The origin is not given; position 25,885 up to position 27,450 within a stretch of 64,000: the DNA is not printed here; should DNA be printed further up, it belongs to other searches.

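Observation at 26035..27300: Single-chain DarT-DarG (DNA ADP-ribosyl writer plus eraser) in a DPANN-like archaeon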

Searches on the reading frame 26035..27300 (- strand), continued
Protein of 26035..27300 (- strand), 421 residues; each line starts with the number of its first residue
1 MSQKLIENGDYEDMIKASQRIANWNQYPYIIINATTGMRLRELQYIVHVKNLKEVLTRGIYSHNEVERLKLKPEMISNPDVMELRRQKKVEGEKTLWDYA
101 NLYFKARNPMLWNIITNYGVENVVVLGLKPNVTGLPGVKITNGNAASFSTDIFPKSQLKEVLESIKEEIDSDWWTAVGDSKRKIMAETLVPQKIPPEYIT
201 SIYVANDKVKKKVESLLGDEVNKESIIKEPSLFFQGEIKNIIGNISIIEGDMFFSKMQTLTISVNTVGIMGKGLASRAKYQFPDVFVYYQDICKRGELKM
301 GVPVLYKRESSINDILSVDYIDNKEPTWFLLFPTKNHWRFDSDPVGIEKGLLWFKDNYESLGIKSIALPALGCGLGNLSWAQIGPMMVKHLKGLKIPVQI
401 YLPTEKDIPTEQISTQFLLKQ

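Call 50: search_solved_structures(query=A1, max_evalue=1, show_alignments=5)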
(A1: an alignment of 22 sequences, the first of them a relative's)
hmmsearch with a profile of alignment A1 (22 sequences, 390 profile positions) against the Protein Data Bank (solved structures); distinct sequences matched with E-value up to 1: 20.
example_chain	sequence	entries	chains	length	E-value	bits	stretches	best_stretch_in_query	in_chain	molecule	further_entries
7omu_AAA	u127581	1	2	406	1.7e-178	596.6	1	3-389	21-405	Macro domain-containing protein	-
5m31_A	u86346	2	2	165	4e-28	101.6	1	211-375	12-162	Appr-1-p processing domain protein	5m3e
5m3i_A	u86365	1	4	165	4e-25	91.7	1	215-372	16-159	RNase III inhibitor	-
7omv_AAA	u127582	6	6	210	2.4e-12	49.6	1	8-185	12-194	DarT domain-containing protein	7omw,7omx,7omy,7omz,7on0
4j5r_A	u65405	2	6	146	9.5e-11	44.4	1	240-370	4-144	O-acetyl-ADP-ribose deacetylase 1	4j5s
2eee_A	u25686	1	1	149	1.8e-10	43.5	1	242-370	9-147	Uncharacterized protein C6orf130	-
4j5q_A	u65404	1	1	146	2.3e-10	43.1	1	258-370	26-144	O-acetyl-ADP-ribose deacetylase 1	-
2l8r_A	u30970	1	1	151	2.6e-10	43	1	243-370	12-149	Uncharacterized protein C6orf130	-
2lgr_A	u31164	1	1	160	3.1e-10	42.7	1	243-370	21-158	Uncharacterized protein C6orf130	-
8baq_A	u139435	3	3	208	2.9e-09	39.5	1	3-186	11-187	DarT ssDNA thymidine ADP-ribosyltransferase family protein | E. coli C7 DarT1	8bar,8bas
7yk3_A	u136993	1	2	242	1.2e-07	34.2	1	10-197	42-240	DNA ADP-ribosyl transferase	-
5e3b_A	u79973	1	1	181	0.0033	19.5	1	333-370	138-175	Macrodomain protein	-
2dx6_A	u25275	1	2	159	0.053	15.6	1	316-375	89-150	Hypothetical protein TTHA0132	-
2afc_A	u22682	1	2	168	0.38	12.8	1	333-370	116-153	conserved hypothetical protein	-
2fg1_A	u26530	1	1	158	0.46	12.5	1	333-370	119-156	conserved hypothetical protein BT1257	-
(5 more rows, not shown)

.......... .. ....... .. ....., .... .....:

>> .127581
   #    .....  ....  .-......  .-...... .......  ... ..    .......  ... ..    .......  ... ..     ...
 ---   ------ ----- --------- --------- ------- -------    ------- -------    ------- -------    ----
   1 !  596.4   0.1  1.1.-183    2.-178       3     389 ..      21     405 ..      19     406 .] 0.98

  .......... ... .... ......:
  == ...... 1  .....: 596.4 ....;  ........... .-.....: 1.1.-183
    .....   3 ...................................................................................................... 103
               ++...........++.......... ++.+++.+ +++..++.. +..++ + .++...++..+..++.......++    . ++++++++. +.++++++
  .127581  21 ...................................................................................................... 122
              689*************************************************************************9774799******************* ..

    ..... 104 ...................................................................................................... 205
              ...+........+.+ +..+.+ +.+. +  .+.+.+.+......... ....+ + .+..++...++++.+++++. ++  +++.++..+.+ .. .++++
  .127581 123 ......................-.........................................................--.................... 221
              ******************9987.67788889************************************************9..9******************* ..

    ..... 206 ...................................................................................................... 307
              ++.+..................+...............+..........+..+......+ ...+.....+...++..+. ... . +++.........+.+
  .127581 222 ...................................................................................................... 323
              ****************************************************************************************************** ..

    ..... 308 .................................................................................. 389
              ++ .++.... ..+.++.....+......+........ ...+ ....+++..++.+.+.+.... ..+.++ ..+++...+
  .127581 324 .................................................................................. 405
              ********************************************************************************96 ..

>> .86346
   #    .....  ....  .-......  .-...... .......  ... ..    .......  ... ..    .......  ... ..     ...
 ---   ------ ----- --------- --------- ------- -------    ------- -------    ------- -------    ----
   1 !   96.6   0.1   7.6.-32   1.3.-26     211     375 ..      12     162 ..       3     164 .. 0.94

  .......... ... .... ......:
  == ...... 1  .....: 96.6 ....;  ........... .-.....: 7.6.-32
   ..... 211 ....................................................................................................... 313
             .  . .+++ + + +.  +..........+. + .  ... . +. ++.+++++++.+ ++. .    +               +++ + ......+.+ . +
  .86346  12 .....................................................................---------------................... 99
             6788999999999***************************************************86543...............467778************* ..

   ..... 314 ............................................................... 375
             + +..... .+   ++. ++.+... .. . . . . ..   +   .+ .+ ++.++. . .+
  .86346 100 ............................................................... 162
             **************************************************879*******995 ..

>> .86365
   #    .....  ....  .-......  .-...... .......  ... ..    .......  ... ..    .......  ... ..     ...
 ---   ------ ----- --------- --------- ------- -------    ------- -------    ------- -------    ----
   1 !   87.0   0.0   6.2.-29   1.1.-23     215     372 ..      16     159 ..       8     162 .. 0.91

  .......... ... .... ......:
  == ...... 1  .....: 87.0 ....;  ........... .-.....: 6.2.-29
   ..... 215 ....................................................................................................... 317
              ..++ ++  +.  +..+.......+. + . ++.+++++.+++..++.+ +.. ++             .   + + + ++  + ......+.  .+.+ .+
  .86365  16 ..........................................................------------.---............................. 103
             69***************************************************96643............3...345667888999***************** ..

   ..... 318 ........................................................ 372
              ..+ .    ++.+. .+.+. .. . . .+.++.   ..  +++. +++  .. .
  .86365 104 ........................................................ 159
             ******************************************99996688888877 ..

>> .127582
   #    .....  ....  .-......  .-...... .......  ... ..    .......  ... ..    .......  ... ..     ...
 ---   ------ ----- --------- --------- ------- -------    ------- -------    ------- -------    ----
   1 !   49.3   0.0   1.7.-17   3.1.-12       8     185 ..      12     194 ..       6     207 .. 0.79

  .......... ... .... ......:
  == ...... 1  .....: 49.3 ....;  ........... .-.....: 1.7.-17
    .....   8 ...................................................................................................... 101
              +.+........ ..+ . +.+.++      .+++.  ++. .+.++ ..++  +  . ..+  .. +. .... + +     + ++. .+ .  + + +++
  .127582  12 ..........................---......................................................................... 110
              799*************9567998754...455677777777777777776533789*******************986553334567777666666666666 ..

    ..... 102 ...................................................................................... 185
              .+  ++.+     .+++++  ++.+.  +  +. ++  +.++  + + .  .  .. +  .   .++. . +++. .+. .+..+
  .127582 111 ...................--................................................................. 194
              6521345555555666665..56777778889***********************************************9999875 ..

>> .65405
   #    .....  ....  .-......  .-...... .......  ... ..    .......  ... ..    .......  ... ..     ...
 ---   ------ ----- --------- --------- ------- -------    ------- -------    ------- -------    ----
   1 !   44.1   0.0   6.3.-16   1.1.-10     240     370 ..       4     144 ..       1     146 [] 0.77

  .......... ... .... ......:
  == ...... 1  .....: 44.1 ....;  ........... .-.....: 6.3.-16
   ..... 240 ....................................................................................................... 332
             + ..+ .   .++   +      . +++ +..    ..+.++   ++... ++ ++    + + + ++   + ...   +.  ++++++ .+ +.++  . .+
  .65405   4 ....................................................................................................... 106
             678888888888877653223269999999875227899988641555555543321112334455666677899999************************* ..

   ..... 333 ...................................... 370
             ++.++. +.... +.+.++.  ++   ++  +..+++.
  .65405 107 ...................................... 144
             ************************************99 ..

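Call 51: predict_structure(alignment_id=A1)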
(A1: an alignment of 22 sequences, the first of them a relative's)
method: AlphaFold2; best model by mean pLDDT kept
length: 384 residues; sequences in the alignment: 22
mean_pLDDT: 89.7   pTM: 0.86
mean pLDDT of the five models: 89.7, 89.1, 86.7, 86.1, 82.9
residues with pLDDT >= 90: 260; 70-90: 103; 50-70: 21; < 50: 0
segments of 3 or more residues with pLDDT < 50: none
pLDDT, mean of each block of 10 residues (from residue 1): 85 94 95 90 83 91 95 90 95 95 93 92 92 79 88 96 95 92 75 91 95 89 93 70 85 93 95 83 73 93 92 98 97 85 93 96 86 93 82
secondary structure, 60 per line:
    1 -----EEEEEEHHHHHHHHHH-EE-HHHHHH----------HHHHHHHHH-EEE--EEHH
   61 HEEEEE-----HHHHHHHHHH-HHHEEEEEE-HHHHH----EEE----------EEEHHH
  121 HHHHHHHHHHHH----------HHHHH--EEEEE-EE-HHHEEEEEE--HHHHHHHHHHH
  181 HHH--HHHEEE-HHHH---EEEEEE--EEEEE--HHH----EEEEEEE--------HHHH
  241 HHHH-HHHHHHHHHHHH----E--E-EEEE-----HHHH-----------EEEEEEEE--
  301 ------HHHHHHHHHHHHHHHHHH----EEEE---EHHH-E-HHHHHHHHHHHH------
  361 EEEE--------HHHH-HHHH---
elements in order: E6-11 H12-21 H26-31 H42-50 E52-54 E62-66 H72-81 E86-91 H93-97 E102-104 E115-117 H118-132 H143-147 E150-154 E162-167 H170-183 E189-191 H193-196 E200-205 E208-212 E222-228 H237-244 H246-257 E267-270 H276-279 E291-298 H307-324 E329-332 H343-354 E361-364 H373-376 H378-381

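Call 56: fold_search(model_id=the predicted structure, library=pdb)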
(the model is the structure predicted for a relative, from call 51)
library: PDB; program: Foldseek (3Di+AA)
matches with E <= 10: 674; with E <= 0.001: 253
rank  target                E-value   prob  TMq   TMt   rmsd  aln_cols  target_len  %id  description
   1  7omu_AAA              1.2e-44  1.00  0.93  0.95   1.9       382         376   46  Thermosipho africanus DarTG in complex with ADP-ribose (released 2021-06-23)
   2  5m3e                  4.0e-14  1.00  0.37  0.91   3.2       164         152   32  Macrodomain of Thermus aquaticus DarG in complex with ADP-ribose (released 2016-12-21)
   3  5m3i_A                9.4e-13  1.00  0.36  0.87   3.7       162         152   32  Macrodomain of Mycobacterium tuberculosis DarG (released 2016-12-21)
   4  5m31                  1.1e-12  1.00  0.36  0.89   3.3       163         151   32  Macrodomain of Thermus aquaticus DarG (released 2016-12-21)
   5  7omy_AAA              2.8e-12  1.00  0.46  0.81   2.5       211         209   24  Thermus sp. 2.9 DarT in complex with carba-NAD+ and ssDNA (released 2021-06-23)
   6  7omv                  6.2e-12  1.00  0.46  0.82   2.4       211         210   24  Thermus sp. 2.9 DarT (released 2021-06-23)
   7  7yk3_A                9.8e-12  1.00  0.45  0.74   2.5       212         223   19  Crystal structure of DarTG toxin-antitoxin complex from Mycobacterium tuberculosis (released 2023-05-31)
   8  7omw                  5.5e-11  1.00  0.43  0.81   3.0       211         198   23  Thermus sp. 2.9 DarT in complex with NAD+ (released 2021-06-23)
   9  7omx                  7.7e-11  1.00  0.43  0.82   2.7       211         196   23  Thermus sp. 2.9 DarT in complex with carba-NAD+ (released 2021-06-23)
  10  7yk3_C                9.1e-11  1.00  0.43  0.72   2.7       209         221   20  Crystal structure of DarTG toxin-antitoxin complex from Mycobacterium tuberculosis (released 2023-05-31)
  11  4j5r_B                3.0e-09  1.00  0.33  0.86   2.1       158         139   21  TARG1 (C6orf130), Terminal ADP-ribose Glycohydrolase 1 bound to ADP-HPD (released 2013-03-27)
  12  4j5q                  4.0e-09  1.00  0.34  0.82   3.6       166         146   20  TARG1 (C6orf130), Terminal ADP-ribose Glycohydrolase 1, apo structure (released 2013-03-27)
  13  4j5s_C                4.2e-09  1.00  0.33  0.85   2.4       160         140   21  TARG1 (C6orf130), Terminal ADP-ribose Glycohydrolase 1 ADP-ribose complex (released 2013-03-27)
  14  2l8r_MODEL_1_A        4.2e-09  1.00  0.33  0.79   2.6       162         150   21  Solution structure of human protein C6orf130 in complex with ADP-ribose (released 2011-02-23)
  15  4j5r_A                6.6e-09  1.00  0.34  0.85   2.2       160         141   21  TARG1 (C6orf130), Terminal ADP-ribose Glycohydrolase 1 bound to ADP-HPD (released 2013-03-27)
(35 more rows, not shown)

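Call 62: find_related_loci(query=A1, collection=viral_contigs, flank=8000)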
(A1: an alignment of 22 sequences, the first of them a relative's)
Query A1 (384 aa) in viral_contigs; peptide patterns used: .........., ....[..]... (x = any residue, [..] = any of these).
170 stretches matched a pattern; 117 encode a relative of the query (tblastn E <= 1e-3); the best 80 are kept; 80 distinct loci.
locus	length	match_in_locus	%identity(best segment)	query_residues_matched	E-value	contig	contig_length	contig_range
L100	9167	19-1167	47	2-382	8e-117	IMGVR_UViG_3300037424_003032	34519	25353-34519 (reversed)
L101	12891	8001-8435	39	210-368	2e-32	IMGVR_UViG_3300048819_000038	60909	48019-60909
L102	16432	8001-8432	42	207-369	5e-29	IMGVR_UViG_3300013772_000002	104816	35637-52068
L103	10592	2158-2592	39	208-367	3e-29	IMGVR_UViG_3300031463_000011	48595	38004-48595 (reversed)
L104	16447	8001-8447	37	205-365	1e-27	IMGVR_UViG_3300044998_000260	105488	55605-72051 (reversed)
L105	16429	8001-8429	43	208-361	1e-27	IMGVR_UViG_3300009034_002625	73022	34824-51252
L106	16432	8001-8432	39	214-370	6e-27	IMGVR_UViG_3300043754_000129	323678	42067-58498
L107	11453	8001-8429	36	208-366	7e-27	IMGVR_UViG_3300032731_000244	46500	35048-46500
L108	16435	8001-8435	38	208-365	4e-26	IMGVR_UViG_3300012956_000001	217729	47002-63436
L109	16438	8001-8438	37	211-374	6e-26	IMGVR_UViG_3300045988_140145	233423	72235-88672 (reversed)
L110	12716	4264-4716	35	201-365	1e-25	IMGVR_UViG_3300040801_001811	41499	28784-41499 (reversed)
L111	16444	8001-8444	39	206-366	4e-25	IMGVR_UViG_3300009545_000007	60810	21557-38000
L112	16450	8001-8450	37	194-369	3e-25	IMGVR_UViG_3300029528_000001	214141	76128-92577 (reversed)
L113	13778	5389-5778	39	208-348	1e-24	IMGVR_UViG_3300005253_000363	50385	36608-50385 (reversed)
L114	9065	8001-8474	34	199-367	2e-24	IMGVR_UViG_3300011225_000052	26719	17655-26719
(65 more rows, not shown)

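Call 63: search_dna_similar(query=P0001, collection=plasmids, mode=protein, max_rows=15)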
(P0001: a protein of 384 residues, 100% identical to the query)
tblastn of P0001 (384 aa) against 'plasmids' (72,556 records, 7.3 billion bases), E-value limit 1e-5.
Records with a match: 116; places in all: 117; records where one place covers at least 80% of the query: 55.
Best place of each record, by identity: <60% 116.
By first word of the organism name: Bacillus 34; Zymomonas 16; Rhizobium 7; Moraxella 6; Agrobacterium 5; Synechocystis 4; Sulfitobacter 3; Cytobacillus 3; Streptomyces 2; Klebsiella 2; and 30 more.
By predicted mobility (MOB-suite, as given by PLSDB): non-mobilizable 79; conjugative 20; mobilizable 17.
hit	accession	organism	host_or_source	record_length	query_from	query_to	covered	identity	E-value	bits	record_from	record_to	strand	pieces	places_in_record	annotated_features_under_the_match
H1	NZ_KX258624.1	Bacillus thuringiensis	-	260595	6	373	88%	31.4%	1e-30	159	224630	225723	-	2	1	DUF4433 domain-containing protein | macro domain-containing protein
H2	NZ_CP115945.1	Ralstonia syzygii R24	Syzygium aromaticum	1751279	9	369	90%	30.5%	1e-23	136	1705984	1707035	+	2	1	none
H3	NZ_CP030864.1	Streptomyces globosus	cell culture,environment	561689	4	366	95%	29.0%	1e-31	134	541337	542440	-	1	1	DUF4433 domain-containing protein | macro domain-containing protein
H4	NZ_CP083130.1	Bacillus thuringiensis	whole organism,Biopesticide Novodor 3FC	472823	6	373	88%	31.1%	3e-30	158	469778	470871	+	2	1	DUF4433 domain-containing protein | macro domain-containing protein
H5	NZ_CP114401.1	Bacillus thuringiensis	liquid culture,Bacillus thuringiensis ...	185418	6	373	88%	31.1%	3e-30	158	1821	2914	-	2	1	DUF4433 domain-containing protein | macro domain-containing protein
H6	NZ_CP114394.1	Bacillus thuringiensis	liquid culture,Bacillus thuringiensis ...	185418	6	373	88%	31.1%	3e-30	158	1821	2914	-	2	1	DUF4433 domain-containing protein | macro domain-containing protein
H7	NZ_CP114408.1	Bacillus thuringiensis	liquid culture,Bacillus thuringiensis ...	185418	6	373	88%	31.1%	3e-30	158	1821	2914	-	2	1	DUF4433 domain-containing protein | macro domain-containing protein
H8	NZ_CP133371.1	Bacillus thuringiensis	Tenebrio molitor,liquid culture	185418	6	373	88%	31.1%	3e-30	158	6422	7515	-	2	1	DUF4433 domain-containing protein | macro domain-containing protein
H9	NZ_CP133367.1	Bacillus thuringiensis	Tenebrio molitor,liquid culture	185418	6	373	88%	31.1%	3e-30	158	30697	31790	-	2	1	DUF4433 domain-containing protein | macro domain-containing protein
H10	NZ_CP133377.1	Bacillus thuringiensis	Tenebrio molitor,liquid culture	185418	6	373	88%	31.1%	3e-30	158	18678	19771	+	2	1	DUF4433 domain-containing protein | macro domain-containing protein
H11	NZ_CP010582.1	Bacillus thuringiensis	whole organism,soil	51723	6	373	88%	31.1%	3e-30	158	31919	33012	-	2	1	DUF4433 domain-containing protein | macro domain-containing protein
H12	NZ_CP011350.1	Bacillus thuringiensis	tobacco,single cell,roots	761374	6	373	92%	29.7%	9e-29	152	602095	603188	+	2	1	DUF4433 domain-containing protein | macro domain-containing protein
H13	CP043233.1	Bacillus thuringiensis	whole organism,soil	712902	6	373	92%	29.7%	9e-29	152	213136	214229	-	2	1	DUF4433 domain-containing protein | macro domain-containing protein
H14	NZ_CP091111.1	Bacillus thuringiensis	Whole organism,soil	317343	6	373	92%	29.7%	9e-29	152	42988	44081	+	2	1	DUF4433 domain-containing protein | macro domain-containing protein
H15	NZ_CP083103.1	Bacillus thuringiensis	whole organism,Biopesticide DiPel DF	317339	6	373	92%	29.7%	9e-29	152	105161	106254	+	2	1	DUF4433 domain-containing protein | macro domain-containing protein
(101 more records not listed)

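Call 64: get_annotated_region(hit=H1, flank=3000)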
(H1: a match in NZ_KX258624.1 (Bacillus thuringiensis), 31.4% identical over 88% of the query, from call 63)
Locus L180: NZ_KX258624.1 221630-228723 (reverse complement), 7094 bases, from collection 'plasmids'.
description: Bacillus thuringiensis strain INTA Fr7-4 plasmid pFR260, complete sequence
organism: Bacillus thuringiensis (NCBI taxid 1428)
taxonomy: Bacteria; Bacillota; Bacilli; Bacillales; Bacillaceae; Bacillus; Bacillus thuringiensis
host: -; source: -; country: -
typing (MOB-suite, as given by PLSDB): conjugative; replicon rep_cluster_125; relaxase MOBV; mating-pair formation MPF_T
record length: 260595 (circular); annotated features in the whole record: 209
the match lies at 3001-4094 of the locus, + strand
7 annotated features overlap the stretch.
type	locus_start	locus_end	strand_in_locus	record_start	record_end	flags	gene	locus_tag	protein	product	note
CDS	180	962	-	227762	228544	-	-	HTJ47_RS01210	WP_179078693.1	exosporium leader peptide-containing protein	-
CDS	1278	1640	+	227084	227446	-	-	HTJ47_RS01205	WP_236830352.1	hypothetical protein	-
CDS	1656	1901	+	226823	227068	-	-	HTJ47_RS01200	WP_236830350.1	hypothetical protein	-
CDS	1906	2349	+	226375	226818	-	-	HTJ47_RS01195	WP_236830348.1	hypothetical protein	-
CDS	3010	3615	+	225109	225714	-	-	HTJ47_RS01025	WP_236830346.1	DUF4433 domain-containing protein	-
CDS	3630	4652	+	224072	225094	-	-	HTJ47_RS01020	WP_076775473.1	macro domain-containing protein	-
CDS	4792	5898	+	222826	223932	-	xerS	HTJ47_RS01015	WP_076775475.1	tyrosine recombinase XerS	GO:0015074 - DNA integration [Evidence IEA]; GO:0006310 - DNA recombination [Evidence IEA]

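Call 65: get_annotated_region(hit=H3, flank=3000)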
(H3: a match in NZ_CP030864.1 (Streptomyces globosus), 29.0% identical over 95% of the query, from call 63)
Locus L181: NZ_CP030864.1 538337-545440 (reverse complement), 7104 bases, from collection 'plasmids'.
description: Streptomyces globosus strain LZH-48 plasmid unnamed2, complete sequence
organism: Streptomyces globosus (NCBI taxid 68209)
taxonomy: Bacteria; Actinomycetota; Actinomycetes; Kitasatosporales; Streptomycetaceae; Streptomyces; Streptomyces globosus
host: -; source: cell culture,environment; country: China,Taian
typing (MOB-suite, as given by PLSDB): mobilizable; relaxase MOBP
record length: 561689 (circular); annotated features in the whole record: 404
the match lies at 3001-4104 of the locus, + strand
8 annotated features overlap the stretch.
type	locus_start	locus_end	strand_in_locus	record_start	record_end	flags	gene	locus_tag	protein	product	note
CDS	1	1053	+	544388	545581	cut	-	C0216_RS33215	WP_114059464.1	cytochrome P450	-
CDS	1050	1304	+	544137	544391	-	-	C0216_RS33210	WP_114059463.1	ferredoxin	-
CDS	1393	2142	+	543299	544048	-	-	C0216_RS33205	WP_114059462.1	hypothetical protein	-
CDS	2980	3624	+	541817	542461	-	-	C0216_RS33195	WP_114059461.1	DUF4433 domain-containing protein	-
CDS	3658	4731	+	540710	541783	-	-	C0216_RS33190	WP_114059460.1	macro domain-containing protein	-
CDS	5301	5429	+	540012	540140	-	-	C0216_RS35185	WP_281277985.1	hypothetical protein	-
CDS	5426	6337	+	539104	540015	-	-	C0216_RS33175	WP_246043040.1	IS3 family transposase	-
CDS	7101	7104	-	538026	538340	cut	-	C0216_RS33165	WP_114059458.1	hypothetical protein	-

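Call 77: search_protein_families(library=pfam, alignment_id=A3, max_evalue=0.00001)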
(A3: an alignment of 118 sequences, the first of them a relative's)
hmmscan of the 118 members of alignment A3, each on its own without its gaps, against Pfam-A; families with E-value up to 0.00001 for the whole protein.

A. member 1, L002:2491-2820:+ (110 aa): 1 family
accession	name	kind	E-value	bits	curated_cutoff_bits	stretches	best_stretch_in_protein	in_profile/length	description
PF02627.25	CMD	-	2.6e-13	50.2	23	1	21-98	1-78/84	Carboxymuconolactone decarboxylase family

B. families by the number of members that match (of 118 scanned): 165 families (the first 25 are shown)
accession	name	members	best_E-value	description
PF04851.21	ResIII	7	2.4e-15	Type III restriction enzyme, res subunit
PF00270.35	DEAD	6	8.8e-34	DEAD/DEAH box helicase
PF00271.37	Helicase_C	4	2.5e-19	Helicase conserved C-terminal domain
PF01555.25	N6_N4_Mtase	3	8.9e-39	DNA methylase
PF03441.19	FAD_binding_7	3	2.2e-26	FAD binding domain of DNA photolyase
PF07681.17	DoxX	3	3.6e-23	DoxX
PF00393.24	6PGD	2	3.9e-134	6-phosphogluconate dehydrogenase, C-terminal domain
PF00291.31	PALP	2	2.1e-76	Pyridoxal-phosphate dependent enzyme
PF22505.1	RNase_J_b_CASP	2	1.4e-54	Ribonuclease J, beta-CASP domain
PF00676.26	E1_dh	2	2e-53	Dehydrogenase E1 component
PF13091.12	PLDc_2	2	9.9e-53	PLD-like domain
PF03446.21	NAD_binding_2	2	2e-50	NAD binding domain of 6-phosphogluconate dehydrogenase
PF00069.31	Pkinase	2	6.5e-46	Protein kinase domain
PF02780.25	Transketolase_C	2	7.2e-36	Transketolase, C-terminal domain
PF02779.29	Transket_pyr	2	5.8e-33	Transketolase, pyrimidine binding domain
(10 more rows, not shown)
